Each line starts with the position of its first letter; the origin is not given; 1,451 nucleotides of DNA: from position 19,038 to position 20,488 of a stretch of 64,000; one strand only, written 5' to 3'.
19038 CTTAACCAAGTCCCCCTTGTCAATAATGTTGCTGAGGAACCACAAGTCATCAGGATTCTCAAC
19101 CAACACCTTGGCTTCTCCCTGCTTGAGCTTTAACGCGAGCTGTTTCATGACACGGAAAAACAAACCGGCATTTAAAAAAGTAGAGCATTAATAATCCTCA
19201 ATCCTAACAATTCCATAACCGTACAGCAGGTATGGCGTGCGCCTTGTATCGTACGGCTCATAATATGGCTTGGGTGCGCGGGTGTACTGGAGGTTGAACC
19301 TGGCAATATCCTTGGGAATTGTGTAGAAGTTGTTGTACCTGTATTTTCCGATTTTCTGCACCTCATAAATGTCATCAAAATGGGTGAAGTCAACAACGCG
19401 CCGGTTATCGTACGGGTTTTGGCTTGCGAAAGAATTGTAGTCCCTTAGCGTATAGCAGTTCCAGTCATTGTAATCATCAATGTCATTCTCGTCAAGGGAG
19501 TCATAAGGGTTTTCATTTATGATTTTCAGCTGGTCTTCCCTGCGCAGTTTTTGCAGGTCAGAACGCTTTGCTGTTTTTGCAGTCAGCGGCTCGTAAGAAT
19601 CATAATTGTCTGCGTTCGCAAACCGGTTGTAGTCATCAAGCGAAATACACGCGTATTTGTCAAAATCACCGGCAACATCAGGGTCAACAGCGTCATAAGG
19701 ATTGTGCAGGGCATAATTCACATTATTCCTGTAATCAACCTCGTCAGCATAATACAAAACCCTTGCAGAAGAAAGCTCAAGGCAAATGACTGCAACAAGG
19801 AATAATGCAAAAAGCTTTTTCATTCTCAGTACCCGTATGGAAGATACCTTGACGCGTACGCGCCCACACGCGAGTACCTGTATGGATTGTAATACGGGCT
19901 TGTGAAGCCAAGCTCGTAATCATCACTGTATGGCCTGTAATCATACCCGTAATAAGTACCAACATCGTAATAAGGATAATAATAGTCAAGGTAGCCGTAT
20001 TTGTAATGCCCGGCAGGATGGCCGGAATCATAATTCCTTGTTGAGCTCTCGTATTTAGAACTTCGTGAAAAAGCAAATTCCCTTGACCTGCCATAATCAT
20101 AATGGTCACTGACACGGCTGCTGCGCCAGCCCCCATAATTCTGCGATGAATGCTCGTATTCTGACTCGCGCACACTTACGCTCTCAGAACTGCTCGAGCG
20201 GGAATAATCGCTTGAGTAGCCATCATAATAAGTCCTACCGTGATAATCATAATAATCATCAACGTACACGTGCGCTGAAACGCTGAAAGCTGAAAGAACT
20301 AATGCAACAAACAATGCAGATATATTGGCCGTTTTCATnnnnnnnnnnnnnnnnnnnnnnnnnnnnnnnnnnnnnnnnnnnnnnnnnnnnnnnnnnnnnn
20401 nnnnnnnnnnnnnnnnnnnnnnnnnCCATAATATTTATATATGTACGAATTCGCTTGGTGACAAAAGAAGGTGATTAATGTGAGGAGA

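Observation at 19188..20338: Tandem pair of secreted tyrosine-rich low-complexity proteins next to the surface-module operon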

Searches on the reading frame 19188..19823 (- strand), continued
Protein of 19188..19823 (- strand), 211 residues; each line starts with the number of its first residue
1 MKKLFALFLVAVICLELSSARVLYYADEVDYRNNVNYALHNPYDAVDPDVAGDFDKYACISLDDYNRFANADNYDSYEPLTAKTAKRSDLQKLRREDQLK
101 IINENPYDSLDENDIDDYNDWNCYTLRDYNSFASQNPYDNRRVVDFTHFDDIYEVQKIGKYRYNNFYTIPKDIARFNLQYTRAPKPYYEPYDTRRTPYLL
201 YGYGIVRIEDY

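Call 49: find_encoding_contigs(protein=P0077, flank=8000, max_places=3)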
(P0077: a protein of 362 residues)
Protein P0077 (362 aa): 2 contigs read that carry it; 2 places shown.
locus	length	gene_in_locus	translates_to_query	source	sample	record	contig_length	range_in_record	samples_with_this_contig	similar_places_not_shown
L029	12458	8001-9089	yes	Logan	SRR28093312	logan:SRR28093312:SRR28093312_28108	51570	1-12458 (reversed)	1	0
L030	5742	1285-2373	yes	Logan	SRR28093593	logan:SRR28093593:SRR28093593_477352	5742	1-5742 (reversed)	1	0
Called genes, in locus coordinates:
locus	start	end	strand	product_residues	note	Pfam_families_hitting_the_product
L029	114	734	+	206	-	-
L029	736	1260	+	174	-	-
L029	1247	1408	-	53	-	-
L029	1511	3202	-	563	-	PF00749:tRNA-synt_1c, PF03950:tRNA-synt_1c_C, PF20974:tRNA-synt_1c_C2 (weak)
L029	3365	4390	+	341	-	PF13462:Thioredoxin_4, PF01323:DSBA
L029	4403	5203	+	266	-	PF01790:LGT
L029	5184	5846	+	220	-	PF13098:Thioredoxin_2 (faint), PF13462:Thioredoxin_4, PF01323:DSBA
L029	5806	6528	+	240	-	-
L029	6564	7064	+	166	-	-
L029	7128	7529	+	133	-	PF07681:DoxX (weak), PF04173:DoxD (weak)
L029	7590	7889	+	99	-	-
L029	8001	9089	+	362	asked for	-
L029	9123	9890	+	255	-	PF00459:Inositol_P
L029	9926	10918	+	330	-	PF00294:PfkB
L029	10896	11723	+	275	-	PF00480:ROK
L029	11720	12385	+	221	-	PF20143:NAD_kinase_C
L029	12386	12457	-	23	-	?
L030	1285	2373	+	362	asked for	-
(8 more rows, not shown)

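Call 73: fold_search(model_id=the predicted structure, library=viral)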
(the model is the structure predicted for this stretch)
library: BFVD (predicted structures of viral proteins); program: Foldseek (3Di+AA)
matches with E <= 10: 18; with E <= 0.001: 0
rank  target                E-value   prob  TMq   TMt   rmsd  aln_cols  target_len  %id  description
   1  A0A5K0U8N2            6.2e-01  0.10  0.15  0.13  14.1       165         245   14  Uncharacterized protein [Yasminevirus sp. GU-2018]
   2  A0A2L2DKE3            2.6e+00  0.03  0.16  0.12  16.7       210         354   11  Uncharacterized protein [Acanthamoeba polyphaga mimivirus]
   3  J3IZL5                3.6e+00  0.03  0.17  0.11  14.9       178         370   13  (no name in the UniProt tables at hand)
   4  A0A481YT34            3.9e+00  0.02  0.11  0.06  14.4       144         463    8  Uncharacterized protein [Marseillevirus LCMAC101]
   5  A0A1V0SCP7            4.9e+00  0.03  0.19  0.06  14.7       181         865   12  Uncharacterized protein [Indivirus ILV1]
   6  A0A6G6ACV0            4.9e+00  0.02  0.15  0.12  14.5       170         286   12  Uncharacterized protein [Borely moumouvirus]
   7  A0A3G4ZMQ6            5.1e+00  0.03  0.19  0.16   9.6       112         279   10  DUF4476 domain-containing protein [Terrestrivirus sp.]
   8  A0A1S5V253            5.1e+00  0.01  0.15  0.10  15.7       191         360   12  (no name in the UniProt tables at hand)
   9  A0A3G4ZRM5            5.4e+00  0.01  0.12  0.10  13.9       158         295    8  Ankyrin repeat protein [Dasosvirus sp.]
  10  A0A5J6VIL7            6.1e+00  0.01  0.17  0.11  17.2       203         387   10  Uncharacterized protein [Megaviridae environmental sample]
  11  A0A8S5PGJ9            6.5e+00  0.04  0.13  0.27   8.9        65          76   14  Uncharacterized protein [Myoviridae sp. ct3it16]
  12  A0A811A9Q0            7.2e+00  0.02  0.17  0.11  15.3       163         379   11  (no name in the UniProt tables at hand)
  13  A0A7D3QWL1            7.2e+00  0.01  0.10  0.06  10.8        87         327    9  NADP-dependent oxidoreductase [Fadolivirus FV1/VV64]
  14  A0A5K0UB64            7.7e+00  0.01  0.15  0.13  19.4       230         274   11  DUF4476 domain-containing protein [Yasminevirus sp. GU-2018]
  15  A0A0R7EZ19            8.1e+00  0.02  0.16  0.10  13.2       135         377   14  Uncharacterized protein [Diatraea saccharalis granulovirus]
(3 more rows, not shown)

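Call 75: search_protein_families(library=pfam, proteins=[L029:4403-5203:+, L029:3365-4390:+, L029:1511-3202:-, L029:7128-7529:+, L025:4786-5220:+, L025:133-924:-], max_evalue=0.0001)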
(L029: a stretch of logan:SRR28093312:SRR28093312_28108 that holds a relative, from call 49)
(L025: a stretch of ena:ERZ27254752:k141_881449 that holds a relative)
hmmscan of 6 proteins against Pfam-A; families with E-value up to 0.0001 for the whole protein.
L029:4403-5203:+ (266 aa): 1 family
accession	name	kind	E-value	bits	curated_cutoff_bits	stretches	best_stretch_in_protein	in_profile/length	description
PF01790.23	LGT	-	1e-66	225.2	24.9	1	9-261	1-240/240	Prolipoprotein diacylglyceryl transferase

L029:3365-4390:+ (341 aa): 4 families
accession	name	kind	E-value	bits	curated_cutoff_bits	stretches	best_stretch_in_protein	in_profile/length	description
PF13462.12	Thioredoxin_4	-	4e-34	118.6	23.2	1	175-335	5-164/165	Thioredoxin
PF01323.26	DSBA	-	2.5e-21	76.8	25.6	1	186-334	1-190/191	DSBA-like thioredoxin domain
PF13098.12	Thioredoxin_2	-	2.2e-08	34.8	27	1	182-333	4-103/104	Thioredoxin-like domain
PF13192.12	Thioredoxin_3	-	7.6e-05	23.1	24.8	0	68-132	1-60/76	Thioredoxin domain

L029:1511-3202:- (563 aa): 3 families
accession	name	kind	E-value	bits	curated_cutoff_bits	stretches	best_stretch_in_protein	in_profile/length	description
PF00749.27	tRNA-synt_1c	-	6.8e-71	239.2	23.4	1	107-412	1-313/314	tRNA synthetases class I (E and Q), catalytic domain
PF03950.23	tRNA-synt_1c_C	-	7.6e-14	52.2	23.9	1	415-486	1-76/91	tRNA synthetases class I (E and Q), anti-codon binding domain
PF20974.2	tRNA-synt_1c_C2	-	5.7e-08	33.8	23.9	1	502-551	1-69/69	tRNA synthetases class I (E and Q), anti-codon binding domain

L029:7128-7529:+ (133 aa): 2 families
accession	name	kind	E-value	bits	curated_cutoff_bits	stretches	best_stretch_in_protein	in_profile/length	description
PF07681.17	DoxX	-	6.1e-07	30.4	23.6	1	11-94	2-82/85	DoxX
PF04173.18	DoxD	-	5.4e-06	26.9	22.7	1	55-133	66-146/167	TQO small subunit DoxD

L025:4786-5220:+ (145 aa): 2 families
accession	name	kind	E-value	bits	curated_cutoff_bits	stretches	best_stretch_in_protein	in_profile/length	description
PF00056.29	Ldh_1_N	-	7.8e-44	149.6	27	1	5-143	2-141/141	lactate/malate dehydrogenase, NAD binding domain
PF03721.20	UDPG_MGDP_dh_N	-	8.8e-06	25.9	27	1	4-112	1-112/187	UDP-glucose/GDP-mannose dehydrogenase family, NAD binding domain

L025:133-924:- (263 aa): 2 families
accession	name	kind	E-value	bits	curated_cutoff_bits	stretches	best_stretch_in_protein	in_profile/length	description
PF00665.32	rve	-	7.3e-15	55.5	32.6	1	104-206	3-102/102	Integrase core domain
PF13683.12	rve_3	-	2e-11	43.9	26.5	1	195-252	2-67/67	Integrase core domain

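Call 76: list_cluster_members(proteins=[P0077, P0075, P0079, P0080, P0084, P0082, P0076, L029:1511-3202:-, L029:4403-5203:+])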
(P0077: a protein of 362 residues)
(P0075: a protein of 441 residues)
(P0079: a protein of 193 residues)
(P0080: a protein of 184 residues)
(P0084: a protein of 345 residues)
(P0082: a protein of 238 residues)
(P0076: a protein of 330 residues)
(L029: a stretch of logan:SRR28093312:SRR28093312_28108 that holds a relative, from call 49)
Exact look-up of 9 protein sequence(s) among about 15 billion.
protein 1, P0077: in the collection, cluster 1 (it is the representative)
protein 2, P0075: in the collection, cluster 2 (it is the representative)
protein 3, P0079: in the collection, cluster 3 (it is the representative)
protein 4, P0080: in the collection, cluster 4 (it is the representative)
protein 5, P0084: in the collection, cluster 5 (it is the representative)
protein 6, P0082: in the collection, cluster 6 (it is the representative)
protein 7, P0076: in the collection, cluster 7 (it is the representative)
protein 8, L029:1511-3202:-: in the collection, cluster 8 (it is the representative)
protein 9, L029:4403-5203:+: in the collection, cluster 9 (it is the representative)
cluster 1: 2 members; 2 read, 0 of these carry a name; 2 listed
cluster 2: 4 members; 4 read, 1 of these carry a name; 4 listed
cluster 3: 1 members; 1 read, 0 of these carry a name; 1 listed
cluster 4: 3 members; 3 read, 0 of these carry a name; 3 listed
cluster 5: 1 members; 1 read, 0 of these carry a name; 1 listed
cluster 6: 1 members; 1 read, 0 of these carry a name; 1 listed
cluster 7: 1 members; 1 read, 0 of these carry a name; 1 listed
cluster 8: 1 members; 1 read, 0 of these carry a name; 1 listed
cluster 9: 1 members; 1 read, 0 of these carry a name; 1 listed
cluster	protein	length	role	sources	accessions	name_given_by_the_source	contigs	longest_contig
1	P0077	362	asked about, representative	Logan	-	-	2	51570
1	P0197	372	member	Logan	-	-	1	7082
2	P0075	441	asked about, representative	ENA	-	-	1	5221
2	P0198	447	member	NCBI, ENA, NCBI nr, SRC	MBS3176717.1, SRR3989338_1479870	hypothetical protein J4457_05795 [Candidatus Woesearchaeota archaeon] | hypothetical protein [Candidatus Woesearchaeota archaeon]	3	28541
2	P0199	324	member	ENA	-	-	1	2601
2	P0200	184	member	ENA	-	-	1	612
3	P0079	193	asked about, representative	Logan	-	-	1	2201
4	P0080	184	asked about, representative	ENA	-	-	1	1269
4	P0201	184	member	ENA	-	-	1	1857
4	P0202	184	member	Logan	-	-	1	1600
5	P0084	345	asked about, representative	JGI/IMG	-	-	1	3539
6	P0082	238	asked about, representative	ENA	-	-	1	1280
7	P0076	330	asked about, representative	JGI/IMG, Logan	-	-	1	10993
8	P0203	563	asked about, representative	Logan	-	-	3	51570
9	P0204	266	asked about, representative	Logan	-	-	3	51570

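Call 84: find_related_loci(query=A5, collection=metagenome_contigs, flank=4000)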
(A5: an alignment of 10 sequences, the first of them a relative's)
Query A5 (184 aa) in metagenome_contigs; peptide patterns used: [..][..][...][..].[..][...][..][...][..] (x = any residue, [..] = any of these).
95 stretches matched a pattern; 1 encode a relative of the query (tblastn E <= 1e-3); 1 distinct loci.
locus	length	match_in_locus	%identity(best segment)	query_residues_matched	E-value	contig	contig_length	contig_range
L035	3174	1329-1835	40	7-181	1e-34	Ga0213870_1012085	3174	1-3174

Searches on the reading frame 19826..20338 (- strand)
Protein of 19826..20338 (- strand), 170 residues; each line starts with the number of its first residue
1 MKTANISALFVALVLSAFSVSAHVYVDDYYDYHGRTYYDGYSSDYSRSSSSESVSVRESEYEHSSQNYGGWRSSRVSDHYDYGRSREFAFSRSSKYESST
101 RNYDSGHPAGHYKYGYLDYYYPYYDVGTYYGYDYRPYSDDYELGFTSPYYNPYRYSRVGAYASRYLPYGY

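Call 5: search_protein_families(library=pfam, proteins=[window:19826-20338:-], max_evalue=0.1)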
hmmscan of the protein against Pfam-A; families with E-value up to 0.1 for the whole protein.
window:19826-20338:- (170 aa): 0 families

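Call 6: search_protein_families(library=ncbifam, proteins=[window:19826-20338:-], max_evalue=0.1)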
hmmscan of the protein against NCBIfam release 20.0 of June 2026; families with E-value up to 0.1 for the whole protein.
window:19826-20338:- (170 aa): 0 families

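Call 8: find_homologous_proteins(query=window:19826-20338:-, max_evalue=0.01)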
Query window:19826-20338:- (170 aa): 24 proteins with E <= 0.01 among 78 candidates.
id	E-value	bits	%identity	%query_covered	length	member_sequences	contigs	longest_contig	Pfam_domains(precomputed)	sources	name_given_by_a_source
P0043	6.9e-101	354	100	100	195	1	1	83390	-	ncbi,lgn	-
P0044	1.0e-77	278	80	100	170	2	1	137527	-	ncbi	ncbi:MAG: hypothetical protein QXT19_00760 [Candidatus Woesearchaeota archaeon]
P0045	2.2e-41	160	60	100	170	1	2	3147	-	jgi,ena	-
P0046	5.7e-39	152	59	100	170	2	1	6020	-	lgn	-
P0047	9.3e-37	145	63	78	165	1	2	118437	-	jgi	jgi:hypothetical protein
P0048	1.1e-35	142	54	100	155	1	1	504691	-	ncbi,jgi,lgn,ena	-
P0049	1.9e-35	141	55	100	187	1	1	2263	-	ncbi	-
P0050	1.3e-34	138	55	96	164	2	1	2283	-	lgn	-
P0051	2.1e-34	137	52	100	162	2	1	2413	-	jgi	-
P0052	2.0e-33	134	50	98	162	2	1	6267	-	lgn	-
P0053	1.3e-32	132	53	100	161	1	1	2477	-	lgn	-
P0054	4.1e-32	130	50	100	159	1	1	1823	-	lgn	-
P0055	1.1e-31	129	51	100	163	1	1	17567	-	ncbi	-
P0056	1.6e-30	125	51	100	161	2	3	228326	-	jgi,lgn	jgi:hypothetical protein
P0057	1.9e-30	125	59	78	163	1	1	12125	-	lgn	-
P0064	2.1e-15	76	47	78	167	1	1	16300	-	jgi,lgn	jgi:hypothetical protein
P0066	2.6e-13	69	40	97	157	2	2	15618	-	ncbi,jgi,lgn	jgi:hypothetical protein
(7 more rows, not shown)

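Call 16: find_encoding_contigs(protein=P0066, flank=10000, max_places=3)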
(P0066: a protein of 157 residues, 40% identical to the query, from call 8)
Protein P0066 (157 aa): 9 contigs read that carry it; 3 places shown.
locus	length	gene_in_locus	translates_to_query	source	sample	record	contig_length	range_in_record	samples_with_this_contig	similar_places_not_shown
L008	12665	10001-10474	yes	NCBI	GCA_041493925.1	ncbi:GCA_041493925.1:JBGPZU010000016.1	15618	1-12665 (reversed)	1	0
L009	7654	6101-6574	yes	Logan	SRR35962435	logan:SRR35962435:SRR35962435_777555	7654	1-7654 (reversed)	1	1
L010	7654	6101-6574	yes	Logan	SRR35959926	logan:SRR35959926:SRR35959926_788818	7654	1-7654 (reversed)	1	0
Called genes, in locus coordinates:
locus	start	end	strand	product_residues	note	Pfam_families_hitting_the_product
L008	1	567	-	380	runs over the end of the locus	PF16450:Prot_ATP_ID_OB_C (weak), PF13191:AAA_16 (faint), PF00004:AAA, PF07724:AAA_2 (weak), PF17862:AAA_lid_3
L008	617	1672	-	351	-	PF01321:Creatinase_N, PF00557:Peptidase_M24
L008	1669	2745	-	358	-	PF00579:tRNA-synt_1b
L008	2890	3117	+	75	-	PF05239:PRC (weak)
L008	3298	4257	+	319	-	PF01078:Mg_chelatase (faint), PF05496:RuvB_N, PF13177:DNA_pol3_delta2, PF13173:AAA_14 (weak), PF00004:AAA, PF08542:Rep_fac_C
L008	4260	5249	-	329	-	-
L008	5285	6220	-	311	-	-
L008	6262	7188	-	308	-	-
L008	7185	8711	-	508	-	-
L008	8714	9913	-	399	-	-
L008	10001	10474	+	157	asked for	-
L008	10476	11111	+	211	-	-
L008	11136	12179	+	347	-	PF26356:Pelota_N, PF03464:eRF1_2, PF03465:eRF1_3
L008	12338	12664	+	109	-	?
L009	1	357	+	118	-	?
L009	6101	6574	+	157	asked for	-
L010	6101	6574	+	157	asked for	-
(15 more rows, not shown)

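Call 17: find_encoding_contigs(protein=P0064, flank=10000, max_places=3)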
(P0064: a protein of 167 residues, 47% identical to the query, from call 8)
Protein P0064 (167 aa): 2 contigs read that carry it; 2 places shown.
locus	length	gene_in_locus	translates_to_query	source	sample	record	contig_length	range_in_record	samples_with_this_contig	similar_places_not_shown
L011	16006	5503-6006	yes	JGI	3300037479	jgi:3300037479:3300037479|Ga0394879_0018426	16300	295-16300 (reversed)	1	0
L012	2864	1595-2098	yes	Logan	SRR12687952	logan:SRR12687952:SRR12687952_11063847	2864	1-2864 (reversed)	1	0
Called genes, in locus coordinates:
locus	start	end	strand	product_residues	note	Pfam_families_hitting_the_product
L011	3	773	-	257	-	?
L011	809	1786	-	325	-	-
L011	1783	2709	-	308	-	-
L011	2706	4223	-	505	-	-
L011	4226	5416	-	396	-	-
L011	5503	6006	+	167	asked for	-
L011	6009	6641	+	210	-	-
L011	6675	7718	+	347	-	PF26356:Pelota_N, PF03464:eRF1_2, PF03465:eRF1_3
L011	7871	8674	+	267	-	PF01978:TrmB, PF11495:TrmB_EBD_N (faint)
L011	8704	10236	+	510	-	PF01409:tRNA-synt_2d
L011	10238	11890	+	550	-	PF18262:PhetRS_B1 (weak), PF03484:B5, PF17759:tRNA_synthFbeta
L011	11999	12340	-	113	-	-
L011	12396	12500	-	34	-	PF01199:Ribosomal_L34e (weak)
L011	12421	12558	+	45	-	-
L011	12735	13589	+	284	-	PF22025:ThiI_fer, PF02926:THUMP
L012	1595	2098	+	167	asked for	-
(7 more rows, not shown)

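Call 41: search_solved_structures(query=A2, max_evalue=10, show_alignments=2)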
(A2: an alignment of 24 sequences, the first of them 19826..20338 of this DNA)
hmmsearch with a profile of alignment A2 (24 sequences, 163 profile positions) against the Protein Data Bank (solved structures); distinct sequences matched with E-value up to 10: 0.

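Call 42: predict_structure(alignment_id=A2)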
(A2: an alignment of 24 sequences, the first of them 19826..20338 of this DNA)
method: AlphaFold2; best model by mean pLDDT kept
length: 170 residues; sequences in the alignment: 24
mean_pLDDT: 52.6   pTM: 0.23
mean pLDDT of the five models: 52.6, 51.0, 50.7, 46.1, 41.9
residues with pLDDT >= 90: 0; 70-90: 35; 50-70: 31; < 50: 104
segments of 3 or more residues with pLDDT < 50: 22-49, 94-150, 152-170
pLDDT, mean of each block of 10 residues (from residue 1): 76 73 44 46 44 72 66 57 75 50 42 36 39 42 45 45 42
secondary structure, 60 per line:
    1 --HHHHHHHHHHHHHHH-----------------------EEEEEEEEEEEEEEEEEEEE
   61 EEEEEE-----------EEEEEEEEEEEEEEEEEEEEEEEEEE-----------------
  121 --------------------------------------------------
elements in order: H3-17 E41-66 E78-103
